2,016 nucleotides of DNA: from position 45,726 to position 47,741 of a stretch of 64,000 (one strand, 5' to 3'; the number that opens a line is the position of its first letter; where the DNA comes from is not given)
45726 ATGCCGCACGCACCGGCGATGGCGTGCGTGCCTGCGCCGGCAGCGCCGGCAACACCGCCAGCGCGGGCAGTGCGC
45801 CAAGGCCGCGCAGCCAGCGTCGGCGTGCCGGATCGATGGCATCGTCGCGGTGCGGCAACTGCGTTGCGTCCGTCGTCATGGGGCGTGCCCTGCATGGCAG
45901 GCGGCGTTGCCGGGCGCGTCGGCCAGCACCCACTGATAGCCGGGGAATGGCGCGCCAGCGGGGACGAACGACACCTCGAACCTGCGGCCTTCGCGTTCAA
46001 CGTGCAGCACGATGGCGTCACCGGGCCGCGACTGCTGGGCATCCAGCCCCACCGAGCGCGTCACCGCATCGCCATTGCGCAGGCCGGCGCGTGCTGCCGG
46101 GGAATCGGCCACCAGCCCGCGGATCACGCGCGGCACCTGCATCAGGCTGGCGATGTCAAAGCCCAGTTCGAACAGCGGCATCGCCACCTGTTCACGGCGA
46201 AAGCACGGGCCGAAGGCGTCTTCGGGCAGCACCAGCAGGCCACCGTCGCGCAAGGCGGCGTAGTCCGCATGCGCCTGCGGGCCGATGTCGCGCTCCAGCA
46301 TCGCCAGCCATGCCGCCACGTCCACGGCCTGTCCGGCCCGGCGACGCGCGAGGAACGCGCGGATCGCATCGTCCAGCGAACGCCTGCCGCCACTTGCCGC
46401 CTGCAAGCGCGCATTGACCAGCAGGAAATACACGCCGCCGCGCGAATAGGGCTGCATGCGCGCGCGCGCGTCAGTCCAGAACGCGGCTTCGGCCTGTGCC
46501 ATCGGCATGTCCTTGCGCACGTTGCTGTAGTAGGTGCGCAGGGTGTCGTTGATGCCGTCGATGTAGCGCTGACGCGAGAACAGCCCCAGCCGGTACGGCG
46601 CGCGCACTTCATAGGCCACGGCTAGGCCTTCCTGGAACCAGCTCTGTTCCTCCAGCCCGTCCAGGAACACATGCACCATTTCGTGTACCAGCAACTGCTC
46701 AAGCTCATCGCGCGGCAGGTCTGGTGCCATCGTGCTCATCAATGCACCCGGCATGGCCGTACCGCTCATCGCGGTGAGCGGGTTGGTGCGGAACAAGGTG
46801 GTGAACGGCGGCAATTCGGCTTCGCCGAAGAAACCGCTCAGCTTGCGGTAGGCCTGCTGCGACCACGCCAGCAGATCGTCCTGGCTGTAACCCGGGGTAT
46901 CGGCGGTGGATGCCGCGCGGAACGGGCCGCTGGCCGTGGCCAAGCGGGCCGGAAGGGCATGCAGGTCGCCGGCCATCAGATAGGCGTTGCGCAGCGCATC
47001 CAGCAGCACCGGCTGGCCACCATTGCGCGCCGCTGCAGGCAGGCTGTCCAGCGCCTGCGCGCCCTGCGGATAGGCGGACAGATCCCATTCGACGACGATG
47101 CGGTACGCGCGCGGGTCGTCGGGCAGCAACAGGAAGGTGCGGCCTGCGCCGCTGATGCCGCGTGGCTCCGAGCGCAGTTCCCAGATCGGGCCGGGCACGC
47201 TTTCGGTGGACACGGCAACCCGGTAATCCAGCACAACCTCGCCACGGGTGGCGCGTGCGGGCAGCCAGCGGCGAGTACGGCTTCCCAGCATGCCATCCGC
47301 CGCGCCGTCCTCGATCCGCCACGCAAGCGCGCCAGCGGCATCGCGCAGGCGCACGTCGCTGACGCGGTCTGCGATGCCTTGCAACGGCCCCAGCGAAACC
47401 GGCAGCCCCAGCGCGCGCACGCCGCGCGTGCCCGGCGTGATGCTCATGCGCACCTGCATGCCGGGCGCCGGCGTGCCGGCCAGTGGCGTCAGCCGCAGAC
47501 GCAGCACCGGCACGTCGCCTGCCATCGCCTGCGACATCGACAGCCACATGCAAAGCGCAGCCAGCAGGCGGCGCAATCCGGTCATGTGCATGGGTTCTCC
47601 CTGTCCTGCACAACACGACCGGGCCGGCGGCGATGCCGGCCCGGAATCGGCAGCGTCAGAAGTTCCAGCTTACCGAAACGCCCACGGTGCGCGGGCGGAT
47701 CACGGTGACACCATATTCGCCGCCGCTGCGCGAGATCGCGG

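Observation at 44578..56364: Candidate undescribed system: TonB-dependent 'peptide utilisation locus' with three exported peptidases, a Tat-PLP enzyme, an exported RidA, a GPH symporter and an Lrp regulator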

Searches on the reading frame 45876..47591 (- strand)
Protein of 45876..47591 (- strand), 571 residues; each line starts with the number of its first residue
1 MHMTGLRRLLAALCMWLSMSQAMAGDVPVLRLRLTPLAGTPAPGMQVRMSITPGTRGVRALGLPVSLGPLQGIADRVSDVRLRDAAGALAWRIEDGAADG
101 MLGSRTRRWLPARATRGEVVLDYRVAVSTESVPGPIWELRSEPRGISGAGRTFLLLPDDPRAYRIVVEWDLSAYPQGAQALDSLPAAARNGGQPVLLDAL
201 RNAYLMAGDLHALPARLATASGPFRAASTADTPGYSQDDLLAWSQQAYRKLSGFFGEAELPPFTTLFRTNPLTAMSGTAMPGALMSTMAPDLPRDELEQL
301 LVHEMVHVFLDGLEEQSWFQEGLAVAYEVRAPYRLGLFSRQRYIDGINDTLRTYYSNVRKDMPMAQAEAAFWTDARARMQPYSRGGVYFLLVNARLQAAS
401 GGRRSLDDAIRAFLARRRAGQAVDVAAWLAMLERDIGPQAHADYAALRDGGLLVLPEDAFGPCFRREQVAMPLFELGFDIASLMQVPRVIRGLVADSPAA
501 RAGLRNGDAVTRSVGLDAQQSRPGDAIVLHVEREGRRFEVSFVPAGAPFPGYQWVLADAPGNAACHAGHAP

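Call 7: search_protein_families(library=pfam, proteins=[window:45876-47591:-])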
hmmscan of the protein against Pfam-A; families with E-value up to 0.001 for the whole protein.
window:45876-47591:- (571 aa): 0 families

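Call 8: search_protein_families(library=ncbifam, proteins=[window:45876-47591:-])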
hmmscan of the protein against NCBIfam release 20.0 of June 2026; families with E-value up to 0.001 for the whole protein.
window:45876-47591:- (571 aa): 0 families

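Call 9: search_protein_families(library=pfam, proteins=[window:45876-47591:-], max_evalue=10)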
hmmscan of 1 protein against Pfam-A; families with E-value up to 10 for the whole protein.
window:45876-47591:- (571 aa): 3 families
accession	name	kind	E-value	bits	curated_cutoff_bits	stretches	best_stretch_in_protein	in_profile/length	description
PF17820.7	PDZ_6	-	0.0029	17.8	27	1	489-510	1-22/54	PDZ domain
PF05299.18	Peptidase_M61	-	0.019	15.8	22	1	315-378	36-100/118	M61 glycyl aminopeptidase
PF13180.12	PDZ_2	-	0.17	12.6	27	1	493-513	19-39/80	PDZ domain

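Call 10: search_solved_structures(query=window:45876-47591:-, max_evalue=1, show_alignments=2)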
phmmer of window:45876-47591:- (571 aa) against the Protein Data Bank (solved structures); distinct sequences matched with E-value up to 1: 17.
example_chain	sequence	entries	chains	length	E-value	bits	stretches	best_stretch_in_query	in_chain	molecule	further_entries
6al1_A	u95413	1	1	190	0.021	16.7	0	471-553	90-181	PDZ tandem fragment with PA tag insertion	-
6icc_A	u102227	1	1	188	0.022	16.6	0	471-553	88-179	PDZ tandem fragment with PA tag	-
7w71_B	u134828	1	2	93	0.16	13.8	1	485-551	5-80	Regulator of sigma-E protease RseP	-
7cqc_A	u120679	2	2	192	0.17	13.6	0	469-553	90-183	Putative zinc metalloprotease aq_1964,PA14 from Podoplanin,Putative zinc metalloprotease a | Putative zinc metalloprotease aq_1964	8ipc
22kg_A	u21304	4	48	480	0.22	13.3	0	489-561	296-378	Probable periplasmic serine endoprotease DegP-like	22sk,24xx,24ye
3wkl_A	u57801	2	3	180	0.26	13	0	471-553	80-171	Putative Zinc Metalloprotease AQ_1964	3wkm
3id3_A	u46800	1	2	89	0.34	12.7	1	489-551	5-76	Regulator of sigma E protease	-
3shu_A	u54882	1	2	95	0.35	12.6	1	477-521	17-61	Tight junction protein ZO-1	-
4q2q_A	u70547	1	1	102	0.35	12.6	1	477-522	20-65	Tight junction protein ZO-1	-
2zpm_A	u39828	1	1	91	0.36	12.6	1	488-551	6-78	Regulator of sigma E protease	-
3id4_A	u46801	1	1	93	0.37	12.6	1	489-551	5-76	Regulator of sigma E protease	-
3id2_A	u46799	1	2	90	0.37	12.6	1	489-551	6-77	Regulator of sigma E protease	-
7lgm_A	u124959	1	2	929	0.46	12.2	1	8-87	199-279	Cyanophycin synthase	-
3tsv_A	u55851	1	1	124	0.56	12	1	477-520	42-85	Tight junction protein ZO-1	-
9j82_A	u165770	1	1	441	0.68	11.7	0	471-553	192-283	Putative zinc metalloprotease aq_1964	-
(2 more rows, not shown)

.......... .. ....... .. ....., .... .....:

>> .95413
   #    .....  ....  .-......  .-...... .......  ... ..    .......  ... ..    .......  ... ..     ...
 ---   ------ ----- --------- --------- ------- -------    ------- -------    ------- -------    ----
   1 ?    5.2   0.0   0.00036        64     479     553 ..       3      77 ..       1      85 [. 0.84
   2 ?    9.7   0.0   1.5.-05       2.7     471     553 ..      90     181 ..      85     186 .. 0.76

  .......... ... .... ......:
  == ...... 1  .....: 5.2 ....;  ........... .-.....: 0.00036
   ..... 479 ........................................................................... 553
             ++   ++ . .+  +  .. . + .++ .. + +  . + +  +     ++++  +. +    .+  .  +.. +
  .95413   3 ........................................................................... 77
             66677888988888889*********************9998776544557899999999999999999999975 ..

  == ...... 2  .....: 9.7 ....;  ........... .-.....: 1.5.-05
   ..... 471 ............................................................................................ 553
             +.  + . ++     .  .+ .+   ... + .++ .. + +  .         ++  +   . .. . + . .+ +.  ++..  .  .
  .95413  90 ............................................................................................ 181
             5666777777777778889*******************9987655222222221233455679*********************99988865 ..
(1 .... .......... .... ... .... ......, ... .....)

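Call 12: find_encoding_contigs(protein=window:45876-47591:-, flank=10000, max_places=6)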
Protein window:45876-47591:- (571 aa): no gene with exactly this product is on record in the collection.

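Call 13: find_homologous_proteins(query=window:45876-47591:-, max_evalue=0.00001)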
Query window:45876-47591:- (571 aa): 44 proteins with E <= 0.00001 among 8000 candidates.
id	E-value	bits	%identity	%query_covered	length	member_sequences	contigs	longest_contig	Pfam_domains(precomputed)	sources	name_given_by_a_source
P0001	0.0e+0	1265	100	100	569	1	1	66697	-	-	-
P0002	1.7e-256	870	71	98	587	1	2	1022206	-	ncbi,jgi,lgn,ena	-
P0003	3.2e-254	863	73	95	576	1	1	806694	PF17820.8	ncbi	ncbi:MAG: hypothetical protein QM769_05930 [Pseudoxanthomonas sp.]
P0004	2.0e-252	857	70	98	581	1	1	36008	-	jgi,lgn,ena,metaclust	metaclust:\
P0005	3.1e-245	833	69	98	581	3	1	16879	-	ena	-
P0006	2.9e-221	754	66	90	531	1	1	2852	-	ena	-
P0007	1.6e-170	587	53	94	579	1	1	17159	-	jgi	-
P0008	3.9e-168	579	53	93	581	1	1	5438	-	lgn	-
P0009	4.4e-163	562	50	97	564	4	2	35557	-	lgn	-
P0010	3.5e-158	546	49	98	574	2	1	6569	-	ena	-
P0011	1.8e-155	537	52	88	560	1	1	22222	-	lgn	-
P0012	2.5e-155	536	47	97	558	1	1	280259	-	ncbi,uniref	ncbi:hypothetical protein [Shewanella sp.]|uniref:hypothetical protein n=1 Tax=Shewanella sp. TaxID=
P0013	1.0e-153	531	48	95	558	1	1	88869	-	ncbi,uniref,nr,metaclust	ncbi:hypothetical protein HR45_15715 [Shewanella mangrovi]|uniref:Peptidase M61 n=1 Tax=Shewanella m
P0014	5.4e-153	529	48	96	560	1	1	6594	-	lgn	-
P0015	3.2e-152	526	51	87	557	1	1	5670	-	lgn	-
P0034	1.2e-81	293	35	97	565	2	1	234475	PF05299.19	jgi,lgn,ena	-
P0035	4.8e-81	291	32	94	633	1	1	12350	PF05299.19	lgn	-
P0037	5.7e-80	288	37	83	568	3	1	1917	PF05299.19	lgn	-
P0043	5.8e-70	255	36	81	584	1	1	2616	PF05299.19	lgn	-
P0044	5.9e-68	248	29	98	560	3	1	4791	PF05299.19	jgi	-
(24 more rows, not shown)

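Call 15: find_related_loci(query=A1, collection=genome_contigs, flank=10000)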
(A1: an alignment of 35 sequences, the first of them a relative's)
Query A1 (569 aa) in genome_contigs; peptide patterns used: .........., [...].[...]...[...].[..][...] (x = any residue, [..] = any of these).
599 stretches matched a pattern (row limit reached: there are more); 144 encode a relative of the query (tblastn E <= 1e-3); the best 80 are kept; 80 distinct loci.
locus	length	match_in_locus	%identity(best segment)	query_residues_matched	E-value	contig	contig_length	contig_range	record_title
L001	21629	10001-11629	73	22-564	0e+0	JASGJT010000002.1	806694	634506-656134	MAG: Pseudoxanthomonas sp. isolate 5N050 JMF-2111-06-0005.ont.bin.50_1, whole genome shotgun sequence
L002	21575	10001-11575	49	21-552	1e-158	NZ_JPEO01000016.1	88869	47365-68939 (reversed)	Shewanella mangrovi strain YQH10 contig17, whole genome shotgun sequence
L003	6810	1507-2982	51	59-553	1e-153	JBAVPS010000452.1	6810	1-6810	MAG: Rhizomicrobium sp. isolate MFD03065_ilm_asm_bin3 k127_40122, whole genome shotgun sequence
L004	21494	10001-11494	48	64-563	2e-132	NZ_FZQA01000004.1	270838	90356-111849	Amphiplicatus metriothermophilus strain CGMCC 1.12710, whole genome shotgun sequence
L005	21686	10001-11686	41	5-563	2e-132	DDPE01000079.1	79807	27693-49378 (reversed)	MAG TPA_asm: Asticcacaulis sp. UBA2476 UBA2476_contig_397, whole genome shotgun sequence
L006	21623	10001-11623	41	28-563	8e-132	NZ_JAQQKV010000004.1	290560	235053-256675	Asticcacaulis machinosus strain LKC15W LKC15W_ctg004, whole genome shotgun sequence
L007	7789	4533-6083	37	43-563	3e-100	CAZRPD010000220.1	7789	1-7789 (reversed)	MAG TPA_asm: uncultured Caulobacter sp. isolate binchicken_co77_162 genome assembly, contig: NODE_10303_length_7789_cov_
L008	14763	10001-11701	36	1-563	2e-99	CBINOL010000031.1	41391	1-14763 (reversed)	MAG TPA_asm: uncultured Caulobacter sp. isolate SRR16817029_metabat2_7 genome assembly, contig: ERZ27393973.419, whole g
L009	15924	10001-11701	37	1-563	2e-99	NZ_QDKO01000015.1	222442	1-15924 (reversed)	Caulobacter radicis strain 695 NODE_6_length_222442_cov_56.9223, whole genome shotgun sequence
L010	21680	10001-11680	35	15-563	1e-97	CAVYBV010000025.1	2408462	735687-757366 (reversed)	MAG: uncultured Acidobacteriota bacterium isolate MFD03044.bin.1.157 genome assembly, contig: contig_9803, whole genome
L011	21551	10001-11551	36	43-563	5e-99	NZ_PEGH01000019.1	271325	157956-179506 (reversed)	Caulobacter sp. BP25 tig00000548, whole genome shotgun sequence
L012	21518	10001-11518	37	43-552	1e-96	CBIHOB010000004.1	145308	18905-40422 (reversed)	MAG TPA_asm: uncultured Caulobacter sp. isolate SRR18156200_binner123_Refined_30 genome assembly, contig: ERZ27336862.35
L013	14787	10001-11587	36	31-565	9e-96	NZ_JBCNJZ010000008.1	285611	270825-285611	MAG: Caulobacter sp. isolate SMAGNO10 Contig8, whole genome shotgun sequence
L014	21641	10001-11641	35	20-563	3e-95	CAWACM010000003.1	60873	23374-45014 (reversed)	MAG: uncultured proteobacterium isolate MFD09286.bin.2.121 genome assembly, contig: contig_107473, whole genome shotgun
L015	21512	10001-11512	37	55-563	6e-93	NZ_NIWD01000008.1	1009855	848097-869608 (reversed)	Sphingopyxis sp. GW247-27LB scaffold1.1, whole genome shotgun sequence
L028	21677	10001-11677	34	20-563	6e-90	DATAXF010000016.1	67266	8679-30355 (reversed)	MAG TPA_asm: Steroidobacteraceae bacterium isolate SMAG_U5645 k141_112039, whole genome shotgun sequence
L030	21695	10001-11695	34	14-563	1e-89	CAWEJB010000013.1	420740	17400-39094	MAG: uncultured proteobacterium isolate MFD06092.bin.1.211 genome assembly, contig: contig_59028, whole genome shotgun s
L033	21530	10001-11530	34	55-552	7e-89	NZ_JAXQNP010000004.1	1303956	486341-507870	Nitrospirillum sp. BR 11828 contig_4, whole genome shotgun sequence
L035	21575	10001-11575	36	39-563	9e-89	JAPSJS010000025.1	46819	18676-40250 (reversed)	MAG: Altererythrobacter sp. isolate RM56_bin.049 NODE_405_length_46819_cov_2.796475, whole genome shotgun sequence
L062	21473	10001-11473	34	82-569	1e-83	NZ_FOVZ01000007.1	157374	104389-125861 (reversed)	Sphingomonas sp. OK281, whole genome shotgun sequence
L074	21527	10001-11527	33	59-563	6e-81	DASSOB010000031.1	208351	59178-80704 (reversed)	MAG TPA_asm: Sphingomicrobium sp. isolate SMAG_U1241 k141_460009, whole genome shotgun sequence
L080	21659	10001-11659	34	10-552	7e-80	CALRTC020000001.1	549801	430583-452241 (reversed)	MAG: Hydrogenophaga intermedia isolate JJ-JE56-12-2-mx-bin558 genome assembly, contig: JJ-RDS211-73-C1, whole genome sho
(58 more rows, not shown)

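Call 17: find_encoding_contigs(protein=P0002, flank=10000, max_places=2)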
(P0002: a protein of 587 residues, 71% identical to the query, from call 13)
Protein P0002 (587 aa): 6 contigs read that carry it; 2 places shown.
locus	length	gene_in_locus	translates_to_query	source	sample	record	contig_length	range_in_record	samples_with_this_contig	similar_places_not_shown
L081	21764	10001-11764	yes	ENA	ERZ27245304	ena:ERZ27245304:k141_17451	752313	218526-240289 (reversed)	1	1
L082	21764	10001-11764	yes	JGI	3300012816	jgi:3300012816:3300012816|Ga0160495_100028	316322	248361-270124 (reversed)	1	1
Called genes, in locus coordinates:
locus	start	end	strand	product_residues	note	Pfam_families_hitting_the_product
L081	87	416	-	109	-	PF13453:Zn_ribbon_TFIIB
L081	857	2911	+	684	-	PF01979:Amidohydro_1, PF07969:Amidohydro_3 (weak)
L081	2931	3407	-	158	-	PF12802:MarR_2, PF13404:HTH_AsnC-type, PF13412:HTH_24, PF01047:MarR (weak), PF12840:HTH_20 (weak), PF01037:AsnC_trans_reg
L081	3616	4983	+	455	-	PF13347:MFS_2, PF07690:MFS_1, PF12832:MFS_1_like, PF07690:MFS_1 (weak)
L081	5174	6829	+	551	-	PF04389:Peptidase_M28, PF01546:Peptidase_M20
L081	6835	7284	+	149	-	PF01042:Ribonuc_L-PSP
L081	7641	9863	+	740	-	PF07715:Plug, PF00593:TonB_dep_Rec_b-barrel, PF14905:OMP_b-brl_3 (faint)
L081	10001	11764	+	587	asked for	-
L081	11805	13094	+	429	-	PF00266:Aminotran_5, PF01053:Cys_Met_Meta_PP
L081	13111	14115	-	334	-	PF13593:SBF_like, PF01758:SBF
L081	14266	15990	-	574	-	PF01807:Zn_ribbon_DnaG, PF08275:DNAG_N, PF01751:Toprim, PF13155:Toprim_2, PF13362:Toprim_3, PF13662:Toprim_4, PF10410:DnaB_bind, PF08278:DnaG_DnaB_bind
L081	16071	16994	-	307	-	PF03631:Virul_fac_BrkB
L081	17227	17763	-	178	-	PF00583:Acetyltransf_1, PF13673:Acetyltransf_10 (weak), PF13508:Acetyltransf_7, PF08445:FR47 (weak)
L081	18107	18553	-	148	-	PF09424:YqeY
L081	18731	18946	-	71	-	PF01165:Ribosomal_S21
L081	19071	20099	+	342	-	PF00814:TsaD, PF22521:HypF_C_2 (weak)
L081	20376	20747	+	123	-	PF02152:FolB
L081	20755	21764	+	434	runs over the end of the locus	PF00924:MS_channel_2nd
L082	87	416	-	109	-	PF13453:Zn_ribbon_TFIIB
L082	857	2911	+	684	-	PF01979:Amidohydro_1, PF07969:Amidohydro_3 (weak)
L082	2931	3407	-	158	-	PF12802:MarR_2, PF13404:HTH_AsnC-type, PF13412:HTH_24, PF01047:MarR (weak), PF12840:HTH_20 (weak), PF01037:AsnC_trans_reg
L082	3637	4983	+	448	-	PF07690:MFS_1, PF12832:MFS_1_like, PF13347:MFS_2, PF07690:MFS_1 (weak)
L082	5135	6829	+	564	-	PF04389:Peptidase_M28, PF01546:Peptidase_M20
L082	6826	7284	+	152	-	PF01042:Ribonuc_L-PSP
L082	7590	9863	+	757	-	PF07715:Plug, PF00593:TonB_dep_Rec_b-barrel, PF14905:OMP_b-brl_3 (faint)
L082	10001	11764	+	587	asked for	-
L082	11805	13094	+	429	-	PF00266:Aminotran_5, PF01053:Cys_Met_Meta_PP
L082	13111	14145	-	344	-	PF13593:SBF_like, PF01758:SBF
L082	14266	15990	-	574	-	PF01807:Zn_ribbon_DnaG, PF08275:DNAG_N, PF01751:Toprim, PF13155:Toprim_2, PF13362:Toprim_3, PF13662:Toprim_4, PF10410:DnaB_bind, PF08278:DnaG_DnaB_bind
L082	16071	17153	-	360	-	PF03631:Virul_fac_BrkB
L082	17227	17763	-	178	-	PF00583:Acetyltransf_1, PF13673:Acetyltransf_10 (weak), PF13508:Acetyltransf_7, PF08445:FR47 (weak)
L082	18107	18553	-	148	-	PF09424:YqeY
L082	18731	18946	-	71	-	PF01165:Ribosomal_S21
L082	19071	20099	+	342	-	PF00814:TsaD, PF22521:HypF_C_2 (weak)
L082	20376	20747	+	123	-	PF02152:FolB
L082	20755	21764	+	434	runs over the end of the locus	PF00924:MS_channel_2nd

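Call 18: find_encoding_contigs(protein=P0013, flank=10000, max_places=1)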
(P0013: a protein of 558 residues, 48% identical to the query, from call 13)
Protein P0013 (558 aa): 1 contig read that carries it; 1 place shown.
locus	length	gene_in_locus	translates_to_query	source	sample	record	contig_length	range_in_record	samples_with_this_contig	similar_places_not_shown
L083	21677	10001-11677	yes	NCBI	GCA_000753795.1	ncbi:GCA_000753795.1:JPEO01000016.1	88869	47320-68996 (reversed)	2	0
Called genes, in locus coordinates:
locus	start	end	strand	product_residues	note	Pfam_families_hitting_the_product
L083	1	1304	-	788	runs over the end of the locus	PF09364:XFP_N, PF03894:XFP, PF09363:XFP_C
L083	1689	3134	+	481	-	PF01235:Na_Ala_symp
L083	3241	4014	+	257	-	PF03883:H2O2_YaaD, PF21818:DUF6884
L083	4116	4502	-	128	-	-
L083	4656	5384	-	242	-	-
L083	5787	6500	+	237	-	PF04474:DUF554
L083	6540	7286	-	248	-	PF08348:PAS_6, PF13309:HTH_22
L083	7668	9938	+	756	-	PF07715:Plug, PF00593:TonB_dep_Rec_b-barrel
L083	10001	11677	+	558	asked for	-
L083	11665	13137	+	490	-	PF00450:Peptidase_S10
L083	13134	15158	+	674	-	PF07969:Amidohydro_3 (faint), PF01979:Amidohydro_1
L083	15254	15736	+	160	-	PF14588:YjgF_endoribonc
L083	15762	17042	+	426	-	PF01053:Cys_Met_Meta_PP (weak), PF00266:Aminotran_5, PF01041:DegT_DnrJ_EryC1 (faint)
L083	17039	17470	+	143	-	PF01042:Ribonuc_L-PSP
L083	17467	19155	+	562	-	-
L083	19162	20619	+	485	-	PF00450:Peptidase_S10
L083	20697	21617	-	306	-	-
